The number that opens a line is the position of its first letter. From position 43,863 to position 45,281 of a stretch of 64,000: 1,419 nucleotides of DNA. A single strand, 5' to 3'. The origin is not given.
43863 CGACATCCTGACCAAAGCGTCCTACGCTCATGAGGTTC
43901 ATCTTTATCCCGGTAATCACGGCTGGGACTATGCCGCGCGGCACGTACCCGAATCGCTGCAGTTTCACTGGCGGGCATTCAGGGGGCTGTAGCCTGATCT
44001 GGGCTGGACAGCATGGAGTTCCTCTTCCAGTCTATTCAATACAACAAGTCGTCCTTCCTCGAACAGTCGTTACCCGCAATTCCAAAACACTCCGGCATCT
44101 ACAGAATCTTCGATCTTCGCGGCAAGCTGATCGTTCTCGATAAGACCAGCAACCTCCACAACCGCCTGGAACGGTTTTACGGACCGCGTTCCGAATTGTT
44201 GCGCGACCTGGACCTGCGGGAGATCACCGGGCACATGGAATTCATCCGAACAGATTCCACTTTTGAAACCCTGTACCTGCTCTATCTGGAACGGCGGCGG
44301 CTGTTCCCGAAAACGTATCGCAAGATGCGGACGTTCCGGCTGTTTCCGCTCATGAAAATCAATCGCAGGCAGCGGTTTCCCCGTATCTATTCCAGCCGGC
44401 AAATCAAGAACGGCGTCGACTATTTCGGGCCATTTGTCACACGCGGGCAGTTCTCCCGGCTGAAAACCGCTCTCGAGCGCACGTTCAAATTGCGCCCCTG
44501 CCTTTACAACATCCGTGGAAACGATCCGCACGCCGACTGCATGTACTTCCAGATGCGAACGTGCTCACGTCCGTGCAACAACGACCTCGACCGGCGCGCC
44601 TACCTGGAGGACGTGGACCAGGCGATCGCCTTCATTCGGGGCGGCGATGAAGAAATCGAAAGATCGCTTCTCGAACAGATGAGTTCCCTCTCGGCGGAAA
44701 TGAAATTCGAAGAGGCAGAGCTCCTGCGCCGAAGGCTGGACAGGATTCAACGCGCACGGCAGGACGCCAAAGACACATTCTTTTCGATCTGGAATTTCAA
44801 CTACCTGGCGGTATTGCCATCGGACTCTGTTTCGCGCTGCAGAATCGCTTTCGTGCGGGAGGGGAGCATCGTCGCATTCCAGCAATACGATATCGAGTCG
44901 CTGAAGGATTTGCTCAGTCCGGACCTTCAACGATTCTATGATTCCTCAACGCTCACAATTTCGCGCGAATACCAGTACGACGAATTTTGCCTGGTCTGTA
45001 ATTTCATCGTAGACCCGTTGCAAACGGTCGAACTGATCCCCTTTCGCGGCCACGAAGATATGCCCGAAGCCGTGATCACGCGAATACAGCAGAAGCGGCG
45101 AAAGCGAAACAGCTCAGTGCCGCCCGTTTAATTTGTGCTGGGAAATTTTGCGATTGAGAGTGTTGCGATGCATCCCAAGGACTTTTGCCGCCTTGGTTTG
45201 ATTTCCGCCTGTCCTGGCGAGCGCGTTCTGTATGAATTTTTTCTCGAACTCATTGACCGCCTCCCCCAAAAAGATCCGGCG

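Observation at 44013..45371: Stand-alone UvrC N-terminal half (GIY-YIG + Cys4 + UVR) with an unrelated C-terminus, next to a Fis-type HTH mini-protein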

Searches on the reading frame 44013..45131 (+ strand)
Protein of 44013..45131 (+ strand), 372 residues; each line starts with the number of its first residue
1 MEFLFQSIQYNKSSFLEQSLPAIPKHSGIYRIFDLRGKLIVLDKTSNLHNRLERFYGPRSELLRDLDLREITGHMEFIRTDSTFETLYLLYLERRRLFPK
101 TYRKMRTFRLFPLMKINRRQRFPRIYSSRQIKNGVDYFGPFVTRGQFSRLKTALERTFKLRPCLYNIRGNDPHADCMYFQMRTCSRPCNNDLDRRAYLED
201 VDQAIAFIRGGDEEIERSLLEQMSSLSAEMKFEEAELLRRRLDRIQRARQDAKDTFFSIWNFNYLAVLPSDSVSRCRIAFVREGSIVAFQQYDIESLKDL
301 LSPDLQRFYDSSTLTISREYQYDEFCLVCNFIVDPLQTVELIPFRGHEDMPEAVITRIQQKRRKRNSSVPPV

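Call 3: search_protein_families(library=pfam, proteins=[window:44013-45131:+], max_evalue=1)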
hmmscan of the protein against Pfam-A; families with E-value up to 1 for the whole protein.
window:44013-45131:+ (372 aa): 1 family
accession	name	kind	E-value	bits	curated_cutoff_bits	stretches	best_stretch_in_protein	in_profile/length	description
PF02151.25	UVR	-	0.099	12.9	21.5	1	218-247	6-35/36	UvrB/uvrC motif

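Call 4: search_protein_families(library=ncbifam, proteins=[window:44013-45131:+], max_evalue=1)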
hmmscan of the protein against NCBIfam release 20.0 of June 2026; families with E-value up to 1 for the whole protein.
window:44013-45131:+ (372 aa): 13 families
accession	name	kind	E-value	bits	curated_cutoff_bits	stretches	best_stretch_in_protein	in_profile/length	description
TIGR00194.1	uvrC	equivalog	1.2e-37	129.8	285.45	1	17-297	2-276/574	excinuclease ABC subunit UvrC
NF005906.0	PRK07883.1-4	equivalog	6.9e-36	123.7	495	1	16-352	205-546/563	DEDD exonuclease domain-containing protein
NF011261.0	PRK14667.1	equivalog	3.4e-27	95.2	818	1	18-310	8-291/567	excinuclease ABC subunit C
NF001824.0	PRK00558.1-5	equivalog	4.6e-27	94.7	451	1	22-304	13-299/652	excinuclease ABC subunit UvrC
NF011262.0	PRK14668.1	equivalog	5e-23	81.3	544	1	21-256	11-241/577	excinuclease ABC subunit C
NF011263.0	PRK14669.1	equivalog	6.7e-23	81.1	1108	1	17-295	4-284/624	excinuclease ABC subunit C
NF011260.0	PRK14666.1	equivalog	7.3e-23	81.2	649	1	20-287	6-274/698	excinuclease ABC subunit C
NF011264.0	PRK14670.1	equivalog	3.8e-21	75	1021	1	17-289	9-275/602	excinuclease ABC subunit C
NF005907.0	PRK07883.1-5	equivalog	8.8e-20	70.6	454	1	22-253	226-459/584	DEDD exonuclease domain-containing protein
NF011266.0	PRK14672.1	equivalog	2.7e-18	65.7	1504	1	22-249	17-237/691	excinuclease ABC subunit C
NF005905.0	PRK07883.1-3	equivalog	4.1e-14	52.1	508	1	118-286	317-483/581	DEDD exonuclease domain-containing protein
NF005904.0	PRK07883.1-2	equivalog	4.2e-11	41.9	969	1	121-285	326-491/584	DEDD exonuclease domain-containing protein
NF005903.0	PRK07883.1-1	equivalog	1.7e-06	26.8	1038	1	120-242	341-461/642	DEDD exonuclease domain-containing protein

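Call 5: find_homologous_proteins(query=window:44013-45131:+)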
Query window:44013-45131:+ (372 aa): 564 proteins with E <= 0.001 among 4741 candidates; the best 120 are listed.
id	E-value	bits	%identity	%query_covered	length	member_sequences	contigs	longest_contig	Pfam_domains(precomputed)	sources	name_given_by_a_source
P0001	1.9e-246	835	100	100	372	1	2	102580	PF27096.1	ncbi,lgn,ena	-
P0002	2.2e-216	736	88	100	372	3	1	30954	PF27096.1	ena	-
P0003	1.9e-182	624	72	100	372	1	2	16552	PF27096.1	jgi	jgi:excinuclease UvrABC nuclease subunit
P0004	7.0e-180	616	73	98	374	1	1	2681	PF27096.1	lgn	-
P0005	3.3e-175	600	70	99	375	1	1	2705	PF27096.1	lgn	-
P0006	1.7e-170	585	69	99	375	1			PF27096.1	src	-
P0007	2.1e-170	585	68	99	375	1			PF27096.1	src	-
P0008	2.8e-170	584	70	95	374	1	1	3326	PF27096.1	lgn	-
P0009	5.4e-170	583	68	99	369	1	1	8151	PF27096.1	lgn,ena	-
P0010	6.1e-170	583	68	99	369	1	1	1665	PF27096.1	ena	-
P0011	2.4e-169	581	69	98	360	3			PF27096.1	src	-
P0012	4.3e-169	580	68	97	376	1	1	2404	PF27096.1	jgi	jgi:excinuclease ABC subunit C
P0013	6.5e-169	580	69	95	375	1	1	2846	PF27096.1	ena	-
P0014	1.2e-168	579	69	95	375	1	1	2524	PF27096.1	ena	-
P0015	1.6e-168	578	68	99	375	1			PF27096.1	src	-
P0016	2.6e-168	578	68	99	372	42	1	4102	PF27096.1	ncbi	-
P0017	5.4e-168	577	69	99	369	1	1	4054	PF27096.1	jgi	jgi:excinuclease ABC subunit C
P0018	1.3e-167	575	68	99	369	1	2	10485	PF27096.1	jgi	jgi:excinuclease ABC subunit C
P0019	3.1e-167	574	68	99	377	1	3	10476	PF27096.1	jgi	jgi:excinuclease ABC subunit C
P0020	5.1e-167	573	68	95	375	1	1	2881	PF27096.1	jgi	jgi:excinuclease ABC subunit C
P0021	5.6e-167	573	68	97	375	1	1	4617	PF27096.1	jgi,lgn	jgi:excinuclease ABC subunit C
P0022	5.8e-167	573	68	99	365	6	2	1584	PF27096.1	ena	-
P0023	6.2e-167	573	66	99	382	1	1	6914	PF27096.1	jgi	jgi:excinuclease ABC subunit C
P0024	9.1e-167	573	68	99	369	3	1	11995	PF27096.1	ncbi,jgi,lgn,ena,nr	ncbi:MAG TPA: hypothetical protein VER98_18785 [Terriglobia bacterium]|nr:hypothetical protein [Terr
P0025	9.7e-167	573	71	93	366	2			PF27096.1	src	-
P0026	1.0e-166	572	68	95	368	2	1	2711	PF27096.1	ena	-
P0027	1.1e-166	572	66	100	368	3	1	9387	PF27096.1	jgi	jgi:excinuclease ABC subunit C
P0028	1.6e-166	572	67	99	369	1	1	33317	PF27096.1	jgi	jgi:excinuclease ABC subunit C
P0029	2.2e-166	571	68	95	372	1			PF27096.1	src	-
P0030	4.8e-166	570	67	99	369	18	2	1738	PF27096.1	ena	-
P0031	4.9e-166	570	65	100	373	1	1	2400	PF27096.1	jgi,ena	jgi:excinuclease ABC subunit C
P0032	5.0e-166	570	68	95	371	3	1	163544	PF27096.1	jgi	jgi:excinuclease ABC subunit C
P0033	5.2e-166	570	67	100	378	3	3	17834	PF27096.1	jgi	jgi:excinuclease ABC subunit C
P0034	8.9e-166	569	66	98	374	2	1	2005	PF27096.1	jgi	jgi:excinuclease ABC subunit C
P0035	9.8e-166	569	68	99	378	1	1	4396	PF27096.1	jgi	jgi:excinuclease ABC subunit C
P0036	1.3e-165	569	67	100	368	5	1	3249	PF27096.1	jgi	-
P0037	1.3e-165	569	68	98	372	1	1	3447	PF27096.1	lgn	-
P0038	1.4e-165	569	67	99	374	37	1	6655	PF27096.1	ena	-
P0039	1.5e-165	569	67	99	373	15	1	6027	PF27096.1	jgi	jgi:excinuclease UvrABC nuclease subunit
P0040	1.5e-165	569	68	99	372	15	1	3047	PF27096.1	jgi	jgi:excinuclease ABC subunit C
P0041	1.8e-165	568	67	99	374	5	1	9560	PF27096.1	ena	-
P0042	2.0e-165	568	65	100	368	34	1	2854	PF27096.1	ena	-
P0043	2.2e-165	568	66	95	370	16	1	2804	PF27096.1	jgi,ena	-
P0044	2.3e-165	568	67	95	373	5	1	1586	PF27096.1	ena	-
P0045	3.6e-165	567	67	99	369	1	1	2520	PF27096.1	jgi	jgi:excinuclease ABC subunit C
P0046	3.8e-165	567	67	99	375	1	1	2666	PF27096.1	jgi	jgi:excinuclease ABC subunit C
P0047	5.6e-165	567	68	95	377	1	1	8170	PF27096.1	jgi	jgi:excinuclease ABC subunit C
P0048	8.6e-165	566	67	99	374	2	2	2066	PF27096.1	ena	-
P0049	8.8e-165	566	66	95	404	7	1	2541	PF27096.1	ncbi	-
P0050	9.3e-165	566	67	98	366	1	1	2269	PF27096.1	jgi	jgi:excinuclease ABC subunit C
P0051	9.3e-165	566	67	98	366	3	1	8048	PF27096.1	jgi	jgi:excinuclease ABC subunit C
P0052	9.4e-165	566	68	95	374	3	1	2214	PF27096.1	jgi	-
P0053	1.5e-164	565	66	100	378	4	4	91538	PF27096.1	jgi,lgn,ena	-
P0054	1.7e-164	565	67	99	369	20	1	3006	PF27096.1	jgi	-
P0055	2.1e-164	565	66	99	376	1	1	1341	PF27096.1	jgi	jgi:excinuclease UvrABC nuclease subunit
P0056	2.4e-164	565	67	99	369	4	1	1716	PF27096.1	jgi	jgi:excinuclease ABC subunit C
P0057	2.5e-164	565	67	99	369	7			PF27096.1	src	-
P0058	2.5e-164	565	66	96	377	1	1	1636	PF27096.1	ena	-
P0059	2.7e-164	565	66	98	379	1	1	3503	PF27096.1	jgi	jgi:excinuclease ABC subunit C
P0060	3.9e-164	564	70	95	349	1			PF27096.1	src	-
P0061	3.9e-164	564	68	95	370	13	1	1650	PF27096.1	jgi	jgi:excinuclease ABC subunit C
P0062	4.3e-164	564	65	99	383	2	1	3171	PF27096.1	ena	-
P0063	4.7e-164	564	67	98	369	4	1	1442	PF27096.1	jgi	jgi:excinuclease ABC subunit C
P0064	6.7e-164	563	68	99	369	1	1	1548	PF27096.1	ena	-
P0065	8.2e-164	563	67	99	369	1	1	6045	PF27096.1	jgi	jgi:excinuclease ABC subunit C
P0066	1.1e-163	563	67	99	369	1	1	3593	PF27096.1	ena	-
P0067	1.2e-163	562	67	99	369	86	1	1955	PF27096.1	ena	-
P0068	1.3e-163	562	66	99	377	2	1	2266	PF27096.1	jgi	jgi:excinuclease ABC subunit C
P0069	1.4e-163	562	67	98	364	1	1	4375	PF27096.1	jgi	jgi:excinuclease ABC subunit C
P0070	1.7e-163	562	66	99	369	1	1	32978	PF27096.1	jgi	jgi:excinuclease ABC subunit C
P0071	1.9e-163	562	67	98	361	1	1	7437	PF27096.1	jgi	jgi:excinuclease ABC subunit C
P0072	2.2e-163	561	66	99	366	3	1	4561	PF27096.1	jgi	jgi:excinuclease ABC subunit C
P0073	2.6e-163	561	66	99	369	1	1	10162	PF27096.1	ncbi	-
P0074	2.8e-163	561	67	98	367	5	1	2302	PF27096.1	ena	-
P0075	3.7e-163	561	65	99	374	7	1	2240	PF27096.1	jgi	jgi:excinuclease ABC subunit C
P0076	3.9e-163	561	67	98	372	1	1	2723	PF27096.1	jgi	jgi:excinuclease UvrABC nuclease subunit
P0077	3.9e-163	561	66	99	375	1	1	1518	PF27096.1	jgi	-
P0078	3.9e-163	561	66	99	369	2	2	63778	PF27096.1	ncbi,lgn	-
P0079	3.9e-163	561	67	100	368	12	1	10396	PF27096.1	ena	-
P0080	4.4e-163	561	68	95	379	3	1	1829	PF27096.1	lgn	-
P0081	4.4e-163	561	67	99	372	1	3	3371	PF27096.1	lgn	-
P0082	4.4e-163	561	67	99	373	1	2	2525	PF27096.1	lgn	-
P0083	4.6e-163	560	67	98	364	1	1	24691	PF27096.1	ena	-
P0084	4.8e-163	560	66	95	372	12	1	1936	PF27096.1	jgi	-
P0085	7.1e-163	560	65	99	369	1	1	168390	PF27096.1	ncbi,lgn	-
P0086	9.0e-163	560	65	99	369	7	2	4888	PF27096.1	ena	-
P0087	9.4e-163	559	65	98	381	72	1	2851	PF27096.1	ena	-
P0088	1.1e-162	559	68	95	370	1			PF27096.1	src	-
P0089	1.7e-162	559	66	99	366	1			PF27096.1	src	-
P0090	1.7e-162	559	67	99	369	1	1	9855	PF27096.1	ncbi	-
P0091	2.1e-162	558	67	99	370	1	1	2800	PF27096.1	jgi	jgi:excinuclease ABC subunit C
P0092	2.1e-162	558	64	99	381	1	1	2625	PF27096.1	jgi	jgi:excinuclease ABC subunit C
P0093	2.2e-162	558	65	99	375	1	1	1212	PF27096.1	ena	-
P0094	2.4e-162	558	67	97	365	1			PF27096.1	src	-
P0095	2.7e-162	558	65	99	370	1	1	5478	PF27096.1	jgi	jgi:excinuclease ABC subunit C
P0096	2.8e-162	558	66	99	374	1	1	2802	PF27096.1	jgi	jgi:excinuclease UvrABC nuclease subunit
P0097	3.1e-162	558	64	99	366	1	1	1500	PF27096.1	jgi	-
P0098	3.3e-162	558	67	99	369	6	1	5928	PF27096.1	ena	-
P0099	4.2e-162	557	69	91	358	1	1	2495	PF27096.1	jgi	-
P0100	4.7e-162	557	65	99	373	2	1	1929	PF27096.1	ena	-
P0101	4.8e-162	557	65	99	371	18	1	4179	PF27096.1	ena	-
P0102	6.0e-162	557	64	100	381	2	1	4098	PF27096.1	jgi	jgi:excinuclease ABC subunit C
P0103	6.0e-162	557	67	95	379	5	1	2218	PF27096.1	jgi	-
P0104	6.4e-162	557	66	98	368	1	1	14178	PF27096.1,PF02151.26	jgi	jgi:excinuclease ABC subunit C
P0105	6.6e-162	557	65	98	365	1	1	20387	PF27096.1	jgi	jgi:excinuclease ABC subunit C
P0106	7.1e-162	557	65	99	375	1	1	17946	PF27096.1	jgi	jgi:excinuclease ABC subunit C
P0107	8.6e-162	556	66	97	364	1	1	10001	PF27096.1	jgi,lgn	jgi:excinuclease ABC subunit C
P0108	8.8e-162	556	67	97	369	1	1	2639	PF27096.1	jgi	jgi:excinuclease ABC subunit C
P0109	1.1e-161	556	67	95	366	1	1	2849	PF27096.1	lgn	-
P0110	1.7e-161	555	69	95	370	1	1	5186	PF27096.1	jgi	jgi:excinuclease ABC subunit C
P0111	2.1e-161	555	65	99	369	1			PF27096.1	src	-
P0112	2.6e-161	555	65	99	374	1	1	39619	PF27096.1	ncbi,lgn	-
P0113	2.6e-161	555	66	98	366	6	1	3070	PF27096.1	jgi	jgi:excinuclease ABC subunit C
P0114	3.5e-161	554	65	99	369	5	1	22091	PF27096.1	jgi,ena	jgi:excinuclease ABC subunit C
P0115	4.4e-161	554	66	99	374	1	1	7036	PF27096.1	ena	-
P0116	5.3e-161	554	65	99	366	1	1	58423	PF27096.1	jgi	jgi:excinuclease ABC subunit C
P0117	6.0e-161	554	65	99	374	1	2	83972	PF27096.1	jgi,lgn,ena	-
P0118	6.1e-161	553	68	92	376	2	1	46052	PF27096.1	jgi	jgi:excinuclease UvrABC nuclease subunit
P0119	7.0e-161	553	65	97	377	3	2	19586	PF27096.1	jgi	-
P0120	7.4e-161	553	65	99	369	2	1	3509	PF27096.1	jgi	jgi:excinuclease UvrABC nuclease subunit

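Call 6: search_solved_structures(query=window:44013-45131:+, max_evalue=1, show_alignments=3)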
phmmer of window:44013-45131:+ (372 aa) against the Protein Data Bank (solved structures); distinct sequences matched with E-value up to 1: 2.
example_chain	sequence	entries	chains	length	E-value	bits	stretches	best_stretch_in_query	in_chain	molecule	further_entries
1yd6_A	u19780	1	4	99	0.074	15.3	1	16-90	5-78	UvrC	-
1yd3_A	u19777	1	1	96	0.57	12.4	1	20-63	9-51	UvrABC system protein C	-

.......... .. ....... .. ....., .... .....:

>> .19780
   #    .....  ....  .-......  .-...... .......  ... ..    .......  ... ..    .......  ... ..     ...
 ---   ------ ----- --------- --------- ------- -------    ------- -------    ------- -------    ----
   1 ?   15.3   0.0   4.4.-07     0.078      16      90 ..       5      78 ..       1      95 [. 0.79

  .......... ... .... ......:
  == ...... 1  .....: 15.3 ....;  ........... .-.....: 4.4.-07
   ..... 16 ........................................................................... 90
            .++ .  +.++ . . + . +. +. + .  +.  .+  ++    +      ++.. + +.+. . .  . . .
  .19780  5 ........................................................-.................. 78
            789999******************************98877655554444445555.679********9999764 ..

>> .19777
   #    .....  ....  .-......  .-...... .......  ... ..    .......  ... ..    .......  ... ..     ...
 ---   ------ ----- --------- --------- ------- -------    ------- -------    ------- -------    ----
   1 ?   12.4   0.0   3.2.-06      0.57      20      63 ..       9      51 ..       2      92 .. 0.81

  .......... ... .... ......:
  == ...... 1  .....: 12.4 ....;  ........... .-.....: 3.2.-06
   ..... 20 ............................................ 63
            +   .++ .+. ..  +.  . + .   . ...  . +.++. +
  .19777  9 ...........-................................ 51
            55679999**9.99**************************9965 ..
